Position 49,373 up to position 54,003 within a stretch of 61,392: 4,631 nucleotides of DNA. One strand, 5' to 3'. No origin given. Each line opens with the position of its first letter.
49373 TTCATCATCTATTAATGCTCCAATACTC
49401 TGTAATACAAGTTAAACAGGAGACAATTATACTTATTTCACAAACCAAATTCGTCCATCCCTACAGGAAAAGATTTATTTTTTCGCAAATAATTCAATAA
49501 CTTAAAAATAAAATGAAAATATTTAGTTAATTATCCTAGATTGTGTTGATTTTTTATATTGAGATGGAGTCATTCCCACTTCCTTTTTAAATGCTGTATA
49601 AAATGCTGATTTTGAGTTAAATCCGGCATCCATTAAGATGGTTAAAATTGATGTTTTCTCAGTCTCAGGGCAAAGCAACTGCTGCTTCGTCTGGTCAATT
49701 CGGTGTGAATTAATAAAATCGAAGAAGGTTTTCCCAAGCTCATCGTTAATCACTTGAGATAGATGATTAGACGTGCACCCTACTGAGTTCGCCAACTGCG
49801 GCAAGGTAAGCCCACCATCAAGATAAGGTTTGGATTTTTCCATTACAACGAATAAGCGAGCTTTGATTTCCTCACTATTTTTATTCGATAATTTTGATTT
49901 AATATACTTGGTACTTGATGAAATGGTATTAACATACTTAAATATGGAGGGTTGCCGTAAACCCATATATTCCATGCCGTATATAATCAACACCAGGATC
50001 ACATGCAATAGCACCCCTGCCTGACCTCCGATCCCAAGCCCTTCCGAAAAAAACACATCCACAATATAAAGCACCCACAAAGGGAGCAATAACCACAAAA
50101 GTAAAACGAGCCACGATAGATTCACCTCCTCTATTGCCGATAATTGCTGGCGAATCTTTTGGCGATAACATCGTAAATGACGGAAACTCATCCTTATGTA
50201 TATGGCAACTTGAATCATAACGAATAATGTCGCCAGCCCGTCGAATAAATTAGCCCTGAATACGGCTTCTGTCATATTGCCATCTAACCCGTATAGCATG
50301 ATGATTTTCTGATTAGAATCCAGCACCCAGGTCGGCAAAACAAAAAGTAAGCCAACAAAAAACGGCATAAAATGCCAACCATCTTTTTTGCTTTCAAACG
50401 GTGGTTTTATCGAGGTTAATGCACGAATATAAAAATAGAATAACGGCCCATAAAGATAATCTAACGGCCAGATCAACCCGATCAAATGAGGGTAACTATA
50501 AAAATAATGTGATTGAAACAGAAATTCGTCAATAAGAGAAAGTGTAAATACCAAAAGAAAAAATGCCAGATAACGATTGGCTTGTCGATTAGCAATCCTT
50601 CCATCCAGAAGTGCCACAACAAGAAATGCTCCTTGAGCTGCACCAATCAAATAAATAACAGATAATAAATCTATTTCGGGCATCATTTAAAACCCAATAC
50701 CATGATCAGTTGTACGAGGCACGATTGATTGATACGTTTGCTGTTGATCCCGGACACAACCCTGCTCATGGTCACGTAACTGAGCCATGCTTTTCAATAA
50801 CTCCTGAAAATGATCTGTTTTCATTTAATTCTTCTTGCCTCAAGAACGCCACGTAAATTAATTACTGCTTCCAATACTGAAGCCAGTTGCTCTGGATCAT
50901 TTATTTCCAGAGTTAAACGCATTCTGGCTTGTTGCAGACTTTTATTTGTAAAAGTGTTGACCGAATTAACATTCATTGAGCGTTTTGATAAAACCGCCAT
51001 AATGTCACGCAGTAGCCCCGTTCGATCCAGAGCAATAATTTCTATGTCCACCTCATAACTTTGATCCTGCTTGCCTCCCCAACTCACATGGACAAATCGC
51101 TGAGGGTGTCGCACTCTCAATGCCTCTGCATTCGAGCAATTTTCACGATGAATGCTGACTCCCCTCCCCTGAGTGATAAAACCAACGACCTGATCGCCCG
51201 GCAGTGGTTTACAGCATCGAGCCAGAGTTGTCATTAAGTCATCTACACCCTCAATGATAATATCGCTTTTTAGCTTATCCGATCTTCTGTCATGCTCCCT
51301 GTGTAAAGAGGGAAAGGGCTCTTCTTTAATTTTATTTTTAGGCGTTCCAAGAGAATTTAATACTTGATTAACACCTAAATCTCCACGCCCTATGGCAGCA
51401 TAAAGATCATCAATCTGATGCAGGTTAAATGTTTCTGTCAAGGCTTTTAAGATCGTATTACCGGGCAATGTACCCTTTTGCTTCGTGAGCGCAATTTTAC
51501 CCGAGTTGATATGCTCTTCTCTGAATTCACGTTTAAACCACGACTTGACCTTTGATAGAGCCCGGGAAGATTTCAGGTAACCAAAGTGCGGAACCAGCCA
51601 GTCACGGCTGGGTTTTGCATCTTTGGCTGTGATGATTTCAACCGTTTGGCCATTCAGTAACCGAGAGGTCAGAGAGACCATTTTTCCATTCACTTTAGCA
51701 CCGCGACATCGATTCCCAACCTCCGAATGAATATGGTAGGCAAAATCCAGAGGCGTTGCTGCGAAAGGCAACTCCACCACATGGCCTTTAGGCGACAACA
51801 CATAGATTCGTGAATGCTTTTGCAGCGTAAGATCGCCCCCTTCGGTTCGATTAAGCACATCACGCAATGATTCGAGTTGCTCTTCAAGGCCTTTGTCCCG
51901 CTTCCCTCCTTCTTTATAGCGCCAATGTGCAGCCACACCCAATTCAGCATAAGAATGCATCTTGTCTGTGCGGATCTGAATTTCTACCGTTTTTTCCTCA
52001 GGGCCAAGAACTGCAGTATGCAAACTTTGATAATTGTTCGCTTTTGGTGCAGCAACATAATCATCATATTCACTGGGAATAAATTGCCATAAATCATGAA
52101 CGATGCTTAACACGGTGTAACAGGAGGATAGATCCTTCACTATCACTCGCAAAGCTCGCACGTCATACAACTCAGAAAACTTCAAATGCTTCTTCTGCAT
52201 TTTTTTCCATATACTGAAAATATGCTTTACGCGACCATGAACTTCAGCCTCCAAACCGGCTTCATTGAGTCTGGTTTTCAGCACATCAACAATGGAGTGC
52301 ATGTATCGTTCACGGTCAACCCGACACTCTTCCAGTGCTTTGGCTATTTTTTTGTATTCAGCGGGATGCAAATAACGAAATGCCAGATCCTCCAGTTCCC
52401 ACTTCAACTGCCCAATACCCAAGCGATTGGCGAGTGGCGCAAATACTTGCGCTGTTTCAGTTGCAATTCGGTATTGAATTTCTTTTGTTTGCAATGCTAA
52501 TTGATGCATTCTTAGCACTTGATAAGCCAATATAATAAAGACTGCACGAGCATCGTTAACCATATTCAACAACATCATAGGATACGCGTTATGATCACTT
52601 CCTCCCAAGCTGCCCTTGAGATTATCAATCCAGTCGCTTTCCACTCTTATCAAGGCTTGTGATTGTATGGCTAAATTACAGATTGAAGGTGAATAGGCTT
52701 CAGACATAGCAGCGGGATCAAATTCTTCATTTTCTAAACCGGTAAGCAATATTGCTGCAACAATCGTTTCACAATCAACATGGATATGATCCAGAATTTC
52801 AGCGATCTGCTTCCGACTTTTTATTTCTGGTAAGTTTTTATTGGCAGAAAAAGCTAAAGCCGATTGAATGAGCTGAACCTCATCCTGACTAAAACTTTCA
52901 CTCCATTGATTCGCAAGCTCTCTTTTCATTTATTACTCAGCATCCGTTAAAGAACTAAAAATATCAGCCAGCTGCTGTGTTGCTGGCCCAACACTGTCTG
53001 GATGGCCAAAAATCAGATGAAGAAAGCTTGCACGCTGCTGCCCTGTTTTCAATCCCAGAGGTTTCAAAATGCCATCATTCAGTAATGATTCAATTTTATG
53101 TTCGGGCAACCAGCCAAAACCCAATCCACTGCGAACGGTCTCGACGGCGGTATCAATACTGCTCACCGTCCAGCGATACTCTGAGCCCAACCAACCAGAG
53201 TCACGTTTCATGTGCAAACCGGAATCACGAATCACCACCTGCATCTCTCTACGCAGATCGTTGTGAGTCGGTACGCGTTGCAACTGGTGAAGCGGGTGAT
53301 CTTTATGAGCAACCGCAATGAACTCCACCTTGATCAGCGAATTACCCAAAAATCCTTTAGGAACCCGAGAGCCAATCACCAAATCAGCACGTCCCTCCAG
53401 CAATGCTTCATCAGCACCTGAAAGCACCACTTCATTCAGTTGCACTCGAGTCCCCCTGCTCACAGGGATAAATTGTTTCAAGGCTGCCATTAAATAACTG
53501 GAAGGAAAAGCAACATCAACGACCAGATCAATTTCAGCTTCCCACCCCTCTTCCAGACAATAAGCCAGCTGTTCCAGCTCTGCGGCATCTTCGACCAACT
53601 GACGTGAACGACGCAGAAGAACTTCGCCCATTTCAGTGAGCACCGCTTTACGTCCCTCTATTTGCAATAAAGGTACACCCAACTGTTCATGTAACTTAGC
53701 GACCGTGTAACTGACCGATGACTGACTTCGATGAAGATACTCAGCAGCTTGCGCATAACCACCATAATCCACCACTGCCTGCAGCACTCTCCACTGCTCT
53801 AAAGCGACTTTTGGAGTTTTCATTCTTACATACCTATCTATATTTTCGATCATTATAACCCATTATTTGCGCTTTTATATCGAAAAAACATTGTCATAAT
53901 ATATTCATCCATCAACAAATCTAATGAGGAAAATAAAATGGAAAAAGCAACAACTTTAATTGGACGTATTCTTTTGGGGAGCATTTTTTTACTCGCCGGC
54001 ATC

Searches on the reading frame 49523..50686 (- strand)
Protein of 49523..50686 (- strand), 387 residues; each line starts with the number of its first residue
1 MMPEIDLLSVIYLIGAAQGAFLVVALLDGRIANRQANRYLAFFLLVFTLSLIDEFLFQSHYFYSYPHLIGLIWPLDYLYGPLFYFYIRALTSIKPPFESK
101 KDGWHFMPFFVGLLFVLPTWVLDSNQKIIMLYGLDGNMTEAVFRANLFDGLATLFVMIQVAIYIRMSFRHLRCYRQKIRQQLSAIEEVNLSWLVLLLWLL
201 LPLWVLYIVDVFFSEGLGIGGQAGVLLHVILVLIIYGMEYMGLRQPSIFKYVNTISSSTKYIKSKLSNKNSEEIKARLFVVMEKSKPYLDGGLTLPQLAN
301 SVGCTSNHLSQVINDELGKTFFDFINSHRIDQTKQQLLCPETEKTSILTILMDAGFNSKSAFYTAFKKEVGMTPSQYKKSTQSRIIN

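Call 63: search_protein_families(library=pfam, proteins=[window:49523-50686:-], max_evalue=0.00001)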
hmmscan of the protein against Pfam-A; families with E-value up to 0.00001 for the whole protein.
window:49523-50686:- (387 aa): 2 families
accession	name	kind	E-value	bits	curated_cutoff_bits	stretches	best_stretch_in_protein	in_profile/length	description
PF12833.13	HTH_18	-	3e-19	69.5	33.6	1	298-379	1-79/80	Helix-turn-helix domain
PF00165.29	HTH_AraC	-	1.5e-10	41.4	26.6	1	342-377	6-40/42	Bacterial regulatory helix-turn-helix proteins, AraC family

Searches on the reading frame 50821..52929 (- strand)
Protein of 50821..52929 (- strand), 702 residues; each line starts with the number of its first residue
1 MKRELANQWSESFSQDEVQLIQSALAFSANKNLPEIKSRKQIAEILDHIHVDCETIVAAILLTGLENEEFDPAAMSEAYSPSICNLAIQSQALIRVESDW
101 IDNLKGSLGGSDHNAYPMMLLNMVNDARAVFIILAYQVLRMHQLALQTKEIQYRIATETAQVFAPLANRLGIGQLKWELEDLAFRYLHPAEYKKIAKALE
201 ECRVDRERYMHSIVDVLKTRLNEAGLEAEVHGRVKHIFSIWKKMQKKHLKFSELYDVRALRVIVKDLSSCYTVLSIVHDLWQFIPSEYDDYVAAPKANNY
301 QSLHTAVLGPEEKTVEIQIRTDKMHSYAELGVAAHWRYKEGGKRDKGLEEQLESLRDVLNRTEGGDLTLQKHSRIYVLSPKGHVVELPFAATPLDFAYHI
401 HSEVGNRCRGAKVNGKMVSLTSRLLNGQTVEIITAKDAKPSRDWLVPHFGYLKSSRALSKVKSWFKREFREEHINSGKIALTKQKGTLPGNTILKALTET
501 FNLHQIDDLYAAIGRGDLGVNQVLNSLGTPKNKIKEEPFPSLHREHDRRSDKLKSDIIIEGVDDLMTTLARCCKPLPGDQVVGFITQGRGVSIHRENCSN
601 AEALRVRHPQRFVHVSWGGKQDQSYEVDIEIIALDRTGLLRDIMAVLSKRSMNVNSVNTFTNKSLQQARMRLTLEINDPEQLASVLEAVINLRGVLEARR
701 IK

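Call 63: search_protein_families(library=pfam, proteins=[window:50821-52929:-], max_evalue=0.00001)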
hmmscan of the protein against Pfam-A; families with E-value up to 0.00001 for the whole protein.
window:50821-52929:- (702 aa): 7 families
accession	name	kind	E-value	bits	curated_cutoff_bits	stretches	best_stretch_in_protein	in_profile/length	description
PF04607.23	RelA_SpoT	-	3e-42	143.9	27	1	232-342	1-112/113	Region found in RelA / SpoT proteins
PF02824.27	TGS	-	6.2e-21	74.6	22.2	1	375-434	1-60/60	TGS domain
PF13328.12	HD_4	-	5.8e-20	72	27.2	1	34-172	19-155/156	HD domain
PF13291.12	ACT_4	-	7.9e-19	68.6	27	1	622-700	2-80/80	ACT domain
PF19296.4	RelA_AH_RIS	-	3.3e-07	31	23.8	0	491-594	46-168/185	RelA/SpoT, AH and RIS domains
PF22629.2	ACT_AHAS_ss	-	8.3e-07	29.5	27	1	629-697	1-67/67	AHAS small subunit-like ACT domain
PF01842.31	ACT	-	4.4e-06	26.8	27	0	629-692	3-64/66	ACT domain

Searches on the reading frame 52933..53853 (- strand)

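Call 64: search_protein_families(library=pfam, proteins=[window:52933-53853:-], max_evalue=0.001)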
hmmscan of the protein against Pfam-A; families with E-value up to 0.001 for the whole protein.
window:52933-53853:- (306 aa): 2 families
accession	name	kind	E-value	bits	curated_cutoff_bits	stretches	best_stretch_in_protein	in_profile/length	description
PF03466.25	LysR_substrate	-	1.8e-19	70.4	28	1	103-299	3-204/209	LysR substrate binding domain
PF00126.33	HTH_1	-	1.2e-16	60.8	26.6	1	18-77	1-60/60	Bacterial regulatory helix-turn-helix protein, lysR family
